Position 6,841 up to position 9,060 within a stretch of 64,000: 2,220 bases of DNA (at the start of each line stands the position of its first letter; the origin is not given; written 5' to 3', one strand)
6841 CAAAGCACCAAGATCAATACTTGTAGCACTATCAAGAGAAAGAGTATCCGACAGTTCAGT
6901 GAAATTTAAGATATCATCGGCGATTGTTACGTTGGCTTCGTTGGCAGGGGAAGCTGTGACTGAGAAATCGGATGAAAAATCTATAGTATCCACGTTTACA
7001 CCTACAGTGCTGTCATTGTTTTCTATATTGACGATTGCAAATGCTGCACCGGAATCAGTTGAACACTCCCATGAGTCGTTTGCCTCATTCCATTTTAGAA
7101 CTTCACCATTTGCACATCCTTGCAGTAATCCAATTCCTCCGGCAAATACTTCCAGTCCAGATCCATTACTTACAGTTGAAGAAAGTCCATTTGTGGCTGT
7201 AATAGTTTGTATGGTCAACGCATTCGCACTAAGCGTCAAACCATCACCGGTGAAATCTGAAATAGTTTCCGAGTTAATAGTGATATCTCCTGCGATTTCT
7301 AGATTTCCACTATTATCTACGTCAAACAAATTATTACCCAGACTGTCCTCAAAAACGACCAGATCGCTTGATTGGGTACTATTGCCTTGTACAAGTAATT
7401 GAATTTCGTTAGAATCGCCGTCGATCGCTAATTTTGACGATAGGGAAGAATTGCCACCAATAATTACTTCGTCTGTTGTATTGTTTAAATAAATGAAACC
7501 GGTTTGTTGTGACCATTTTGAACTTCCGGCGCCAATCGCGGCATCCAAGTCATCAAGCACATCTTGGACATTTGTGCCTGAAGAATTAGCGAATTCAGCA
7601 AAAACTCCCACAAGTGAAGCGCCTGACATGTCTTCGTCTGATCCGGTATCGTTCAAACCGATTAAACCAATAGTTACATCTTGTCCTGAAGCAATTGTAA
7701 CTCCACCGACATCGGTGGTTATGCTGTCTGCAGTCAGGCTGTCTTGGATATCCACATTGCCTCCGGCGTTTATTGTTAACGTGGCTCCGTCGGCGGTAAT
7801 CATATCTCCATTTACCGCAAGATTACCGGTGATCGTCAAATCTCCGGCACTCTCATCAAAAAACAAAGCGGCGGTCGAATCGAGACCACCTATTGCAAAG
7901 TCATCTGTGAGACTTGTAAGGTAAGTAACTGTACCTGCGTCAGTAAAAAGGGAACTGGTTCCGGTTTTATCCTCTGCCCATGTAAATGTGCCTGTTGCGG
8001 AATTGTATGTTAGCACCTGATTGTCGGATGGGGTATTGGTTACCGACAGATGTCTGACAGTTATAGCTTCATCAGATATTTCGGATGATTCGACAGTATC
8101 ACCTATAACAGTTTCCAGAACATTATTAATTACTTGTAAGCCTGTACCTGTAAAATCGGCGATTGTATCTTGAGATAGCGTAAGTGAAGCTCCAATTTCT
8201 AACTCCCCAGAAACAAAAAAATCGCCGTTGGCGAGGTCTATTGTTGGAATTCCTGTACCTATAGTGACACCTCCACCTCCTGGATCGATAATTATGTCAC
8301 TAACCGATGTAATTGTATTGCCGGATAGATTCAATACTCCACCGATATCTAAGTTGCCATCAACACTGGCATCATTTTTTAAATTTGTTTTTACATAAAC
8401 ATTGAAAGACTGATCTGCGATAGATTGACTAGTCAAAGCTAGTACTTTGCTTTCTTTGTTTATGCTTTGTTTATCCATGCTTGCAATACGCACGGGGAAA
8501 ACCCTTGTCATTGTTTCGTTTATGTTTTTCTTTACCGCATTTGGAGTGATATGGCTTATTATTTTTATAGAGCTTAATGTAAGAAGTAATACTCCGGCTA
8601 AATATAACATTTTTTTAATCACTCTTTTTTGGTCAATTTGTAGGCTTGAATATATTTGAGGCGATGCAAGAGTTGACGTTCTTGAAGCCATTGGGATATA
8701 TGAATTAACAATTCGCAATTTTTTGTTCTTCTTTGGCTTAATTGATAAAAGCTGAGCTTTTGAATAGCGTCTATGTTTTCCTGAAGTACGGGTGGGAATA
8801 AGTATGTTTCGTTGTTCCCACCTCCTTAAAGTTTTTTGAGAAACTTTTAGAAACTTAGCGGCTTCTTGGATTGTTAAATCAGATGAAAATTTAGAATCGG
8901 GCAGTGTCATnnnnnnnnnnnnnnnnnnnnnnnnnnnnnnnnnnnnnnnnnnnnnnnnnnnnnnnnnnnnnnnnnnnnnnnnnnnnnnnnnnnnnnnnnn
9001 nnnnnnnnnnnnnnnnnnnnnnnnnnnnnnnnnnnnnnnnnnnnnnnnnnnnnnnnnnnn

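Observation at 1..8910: Giant surface protein whose N-terminus is an excisionase/MerR-type HTH followed by a single TM helix (ToxR-like topology on a very large scale)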

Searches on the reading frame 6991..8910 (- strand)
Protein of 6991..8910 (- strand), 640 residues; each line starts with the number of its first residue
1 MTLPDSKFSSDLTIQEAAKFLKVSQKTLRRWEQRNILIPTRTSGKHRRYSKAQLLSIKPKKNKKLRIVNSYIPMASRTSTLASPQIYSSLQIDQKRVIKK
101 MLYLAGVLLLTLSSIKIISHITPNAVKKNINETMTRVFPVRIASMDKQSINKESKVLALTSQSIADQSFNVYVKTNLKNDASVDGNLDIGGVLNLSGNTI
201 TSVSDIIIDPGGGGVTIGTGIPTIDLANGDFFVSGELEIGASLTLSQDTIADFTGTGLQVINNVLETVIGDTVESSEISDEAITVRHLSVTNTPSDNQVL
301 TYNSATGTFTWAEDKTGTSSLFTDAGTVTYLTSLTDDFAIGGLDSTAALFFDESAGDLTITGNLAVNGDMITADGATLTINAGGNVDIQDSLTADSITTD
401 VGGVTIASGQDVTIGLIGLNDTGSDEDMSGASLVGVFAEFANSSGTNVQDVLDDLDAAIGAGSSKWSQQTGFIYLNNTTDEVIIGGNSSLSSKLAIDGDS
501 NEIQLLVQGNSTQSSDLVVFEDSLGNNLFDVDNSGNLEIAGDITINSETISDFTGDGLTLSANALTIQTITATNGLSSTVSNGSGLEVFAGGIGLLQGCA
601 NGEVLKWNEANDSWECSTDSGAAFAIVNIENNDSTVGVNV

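Call 43: predict_structure(alignment_id=A3)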
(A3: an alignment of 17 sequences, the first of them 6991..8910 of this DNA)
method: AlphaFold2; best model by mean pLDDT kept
length: 640 residues; sequences in the alignment: 17
mean_pLDDT: 51.7   pTM: 0.21
mean pLDDT of the five models: 51.7, 50.1, 49.1, 48.0, 47.2
residues with pLDDT >= 90: 2; 70-90: 79; 50-70: 210; < 50: 349
segments of 3 or more residues with pLDDT < 50: 1-8, 62-85, 121-125, 133-172, 174-177, 220-223, 240-242, 247-260, 262-266, 269-274, 277-294, 319-342, 349-358, 367-370, 389-403, 405-436, 460-494, 497-502, 546-564, 566-596, 622-640
pLDDT, mean of each block of 10 residues (from residue 1): 38 86 87 84 78 75 39 33 46 71 81 66 50 45 31 34 45 47 53 53 57 53 51 53 48 46 47 46 40 53 62 58 41 45 52 48 50 55 53 45 45 45 42 48 54 60 35 32 39 47 51 59 63 65 49 45 45 40 39 47 69 70 41 33
secondary structure, 60 per line:
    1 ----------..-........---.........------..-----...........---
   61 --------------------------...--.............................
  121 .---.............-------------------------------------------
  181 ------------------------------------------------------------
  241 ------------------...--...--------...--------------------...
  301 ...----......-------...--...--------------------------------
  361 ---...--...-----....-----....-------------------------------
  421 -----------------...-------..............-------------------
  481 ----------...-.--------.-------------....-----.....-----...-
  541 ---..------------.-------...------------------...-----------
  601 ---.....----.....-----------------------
elements in order (helices of 4 or more, strands of 3 or more residues): H14-21 H25-33 E47-50 H51-57 H92-121 H125-137 E259-261 E264-266 E298-303 E308-313 E321-323 E326-328 E364-366 E369-371 E377-380 E386-389 H448-461 E518-521 E527-531 E537-539 E566-568 E587-589 E604-608 E613-617

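Call 50: fold_search(model_id=the predicted structure, library=pdb)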
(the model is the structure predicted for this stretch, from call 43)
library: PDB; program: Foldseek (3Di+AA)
matches with E <= 10: 250; with E <= 0.001: 0
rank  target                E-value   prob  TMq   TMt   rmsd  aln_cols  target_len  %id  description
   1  6amk_A                4.0e-03  1.00  0.07  0.74   1.6        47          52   38  Structure of Streptomyces venezuelae BldC-whiI opt complex (released 2018-03-28)
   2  6ama_Y                4.3e-03  1.00  0.07  0.69   1.6        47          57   38  Structure of S. coelicolor/S. venezuelae BldC-smeA-ssfA complex to 3.09 Angstrom (released 2018-03-28)
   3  6amk_B                4.8e-03  1.00  0.07  0.76   1.6        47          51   38  Structure of Streptomyces venezuelae BldC-whiI opt complex (released 2018-03-28)
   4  6ama_P                7.0e-03  1.00  0.07  0.70   1.6        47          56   38  Structure of S. coelicolor/S. venezuelae BldC-smeA-ssfA complex to 3.09 Angstrom (released 2018-03-28)
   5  6ama_B                7.9e-03  1.00  0.07  0.70   1.6        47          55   38  Structure of S. coelicolor/S. venezuelae BldC-smeA-ssfA complex to 3.09 Angstrom (released 2018-03-28)
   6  6ama_H                9.0e-03  1.00  0.07  0.71   1.6        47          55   38  Structure of S. coelicolor/S. venezuelae BldC-smeA-ssfA complex to 3.09 Angstrom (released 2018-03-28)
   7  5i44_B                1.8e-02  1.00  0.08  0.62   1.8        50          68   26  Structure of RacA-DNA complex; P21 form (released 2016-05-04)
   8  4j2n_A                2.0e-02  1.00  0.07  0.79   1.3        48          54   25  Crystal Structure of mycobacteriophage Pukovnik Xis (released 2013-10-23)
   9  4j2n_C                2.1e-02  1.00  0.07  0.76   1.4        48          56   25  Crystal Structure of mycobacteriophage Pukovnik Xis (released 2013-10-23)
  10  6ama_A                2.1e-02  1.00  0.07  0.72   1.5        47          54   38  Structure of S. coelicolor/S. venezuelae BldC-smeA-ssfA complex to 3.09 Angstrom (released 2018-03-28)
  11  4r4e_A                3.3e-02  1.00  0.07  0.48   2.1        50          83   28  Structure of GlnR-DNA complex (released 2015-03-04)
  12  3hh0_A                3.7e-02  0.93  0.08  0.33  15.7       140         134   21  Crystal structure of a transcriptional regulator, MerR family from Bacillus cereus (released 2009-05-26)
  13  5c8e_G                4.2e-02  1.00  0.07  0.17   2.2        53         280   36  Crystal structure of Thermus thermophilus CarH bound to adenosylcobalamin and a 26-bp DNA segment (released 2015-09-30)
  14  5c8d_E                4.5e-02  1.00  0.08  0.17   1.9        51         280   37  Crystal structure of full-length Thermus thermophilus CarH bound to adenosylcobalamin (dark state) (released 2015-09-30)
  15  7ckq_G                4.5e-02  0.91  0.08  0.18  12.6       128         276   20  The cryo-EM structure of B. subtilis BmrR transcription activation complex (released 2020-12-16)
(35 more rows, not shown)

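Call 54: search_protein_representatives(alignment_id=A3)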
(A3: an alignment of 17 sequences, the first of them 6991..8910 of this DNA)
Query: 17 sequences, 681 profile positions. Proteins with E-value up to 0.001 (for the whole library): 13614; up to 1e-10: 2206; up to 1e-30: 216. The best 150 are listed.
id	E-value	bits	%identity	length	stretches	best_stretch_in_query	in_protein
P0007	4.9e-224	762.6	-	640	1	6-602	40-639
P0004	1.0e-213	728.5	-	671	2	1-577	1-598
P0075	1.6e-201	688.2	-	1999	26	215-274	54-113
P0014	1.1e-193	662.3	-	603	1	4-659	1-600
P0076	4.5e-192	657.0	-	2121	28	213-289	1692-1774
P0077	5.1e-189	646.9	-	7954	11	265-452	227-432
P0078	1.7e-185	635.3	-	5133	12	9-551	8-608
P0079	5.8e-185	633.5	-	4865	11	265-678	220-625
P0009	1.6e-178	612.2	-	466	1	4-463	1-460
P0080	1.3e-177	609.1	-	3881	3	265-680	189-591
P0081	4.9e-175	600.7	-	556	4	4-336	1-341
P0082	6.0e-175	600.4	-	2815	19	213-274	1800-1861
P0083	4.6e-163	561.1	-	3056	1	9-677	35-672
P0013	3.5e-156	538.4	-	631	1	1-627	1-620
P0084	8.1e-154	530.6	-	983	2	4-673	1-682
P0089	4.4e-139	481.8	-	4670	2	1-650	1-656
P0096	6.9e-126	438.3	-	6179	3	1-665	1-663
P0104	4.5e-106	372.8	-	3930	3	1-667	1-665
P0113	4.2e-90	320.0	-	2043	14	217-275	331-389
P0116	4.0e-87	310.1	-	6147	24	400-544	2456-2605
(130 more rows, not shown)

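Call 57: find_encoding_contigs(protein=P0080, flank=10000, max_places=3)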
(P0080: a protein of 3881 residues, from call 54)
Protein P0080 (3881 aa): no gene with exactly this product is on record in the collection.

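Call 58: list_cluster_members(proteins=[P0080, P0077, P0096, P0078, P0089, P0116, P0083, P0104])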
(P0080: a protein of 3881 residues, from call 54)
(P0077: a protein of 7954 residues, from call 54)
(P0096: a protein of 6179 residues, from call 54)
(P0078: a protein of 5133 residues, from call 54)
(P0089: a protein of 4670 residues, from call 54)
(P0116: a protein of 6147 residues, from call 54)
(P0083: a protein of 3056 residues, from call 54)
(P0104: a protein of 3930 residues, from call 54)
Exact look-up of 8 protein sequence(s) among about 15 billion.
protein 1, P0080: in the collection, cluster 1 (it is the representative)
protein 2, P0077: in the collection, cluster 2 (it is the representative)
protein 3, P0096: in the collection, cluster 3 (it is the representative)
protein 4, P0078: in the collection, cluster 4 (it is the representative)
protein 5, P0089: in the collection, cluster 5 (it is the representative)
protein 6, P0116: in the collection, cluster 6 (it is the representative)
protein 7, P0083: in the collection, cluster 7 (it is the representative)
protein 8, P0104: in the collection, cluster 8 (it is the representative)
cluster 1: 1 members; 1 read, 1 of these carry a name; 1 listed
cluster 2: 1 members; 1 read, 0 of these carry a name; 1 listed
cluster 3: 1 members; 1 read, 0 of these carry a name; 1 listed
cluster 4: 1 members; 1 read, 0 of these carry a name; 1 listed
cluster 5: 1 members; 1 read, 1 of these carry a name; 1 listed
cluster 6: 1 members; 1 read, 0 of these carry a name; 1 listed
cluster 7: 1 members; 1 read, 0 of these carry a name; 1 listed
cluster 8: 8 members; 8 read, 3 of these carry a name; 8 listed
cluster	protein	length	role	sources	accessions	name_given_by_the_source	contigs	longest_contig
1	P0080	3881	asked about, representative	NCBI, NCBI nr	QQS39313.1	MerR family DNA-binding transcriptional regulator [Candidatus Woesebacteria bacterium] | MAG: MerR family DNA-binding transcriptional regulator [Candidatus Woesebacteria ...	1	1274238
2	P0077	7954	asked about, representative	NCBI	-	-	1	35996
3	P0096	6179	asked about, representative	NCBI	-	-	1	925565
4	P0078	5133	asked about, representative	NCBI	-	-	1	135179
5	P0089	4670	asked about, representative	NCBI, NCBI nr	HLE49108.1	MAG TPA: MerR family DNA-binding transcriptional regulator, partial [Patescibacteria ... | MerR family DNA-binding transcriptional regulator [Patescibacteria group bacterium]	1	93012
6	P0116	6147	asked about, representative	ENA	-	-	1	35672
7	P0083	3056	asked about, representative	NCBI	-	-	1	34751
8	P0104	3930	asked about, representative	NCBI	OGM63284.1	hypothetical protein A3A76_04530, partial [Candidatus Woesebacteria bacterium ...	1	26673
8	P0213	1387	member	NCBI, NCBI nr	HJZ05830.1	MAG TPA: hypothetical protein VJ327_08315, partial [Patescibacteria group bacterium] | hypothetical protein [Patescibacteria group bacterium]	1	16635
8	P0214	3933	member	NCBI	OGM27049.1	hypothetical protein A2628_02810, partial [Candidatus Woesebacteria bacterium ...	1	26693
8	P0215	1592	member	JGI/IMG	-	-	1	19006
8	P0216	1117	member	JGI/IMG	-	-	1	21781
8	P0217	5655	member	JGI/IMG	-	-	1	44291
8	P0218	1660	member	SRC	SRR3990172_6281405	-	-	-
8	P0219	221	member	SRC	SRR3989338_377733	-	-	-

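Call 65: search_protein_families(library=phrogs, proteins=[P0075, P0113], max_evalue=0.001)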
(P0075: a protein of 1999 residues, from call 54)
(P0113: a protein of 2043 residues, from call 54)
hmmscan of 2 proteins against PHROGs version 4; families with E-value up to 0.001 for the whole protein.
P0075 (1999 aa): 2 families
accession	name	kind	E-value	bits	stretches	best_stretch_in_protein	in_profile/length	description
phrog_6002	-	head and packaging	1.8e-152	510.4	21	774-825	610-661/1183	virion structural protein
phrog_4527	-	tail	4.9e-104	349.5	18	1355-1586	2840-3070/3730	short tail fiber protein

P0113 (2043 aa): 4 families
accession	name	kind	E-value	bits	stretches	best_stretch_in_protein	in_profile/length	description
phrog_6002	-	head and packaging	2.2e-67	228.6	9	514-566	609-661/1183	virion structural protein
phrog_4527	-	tail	2.5e-41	141.4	10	547-744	2877-3089/3730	short tail fiber protein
phrog_28536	-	unknown function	2.8e-37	129.2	1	1928-2042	86-207/224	-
phrog_17490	-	unknown function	1.1e-30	108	1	1934-2043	130-243/266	-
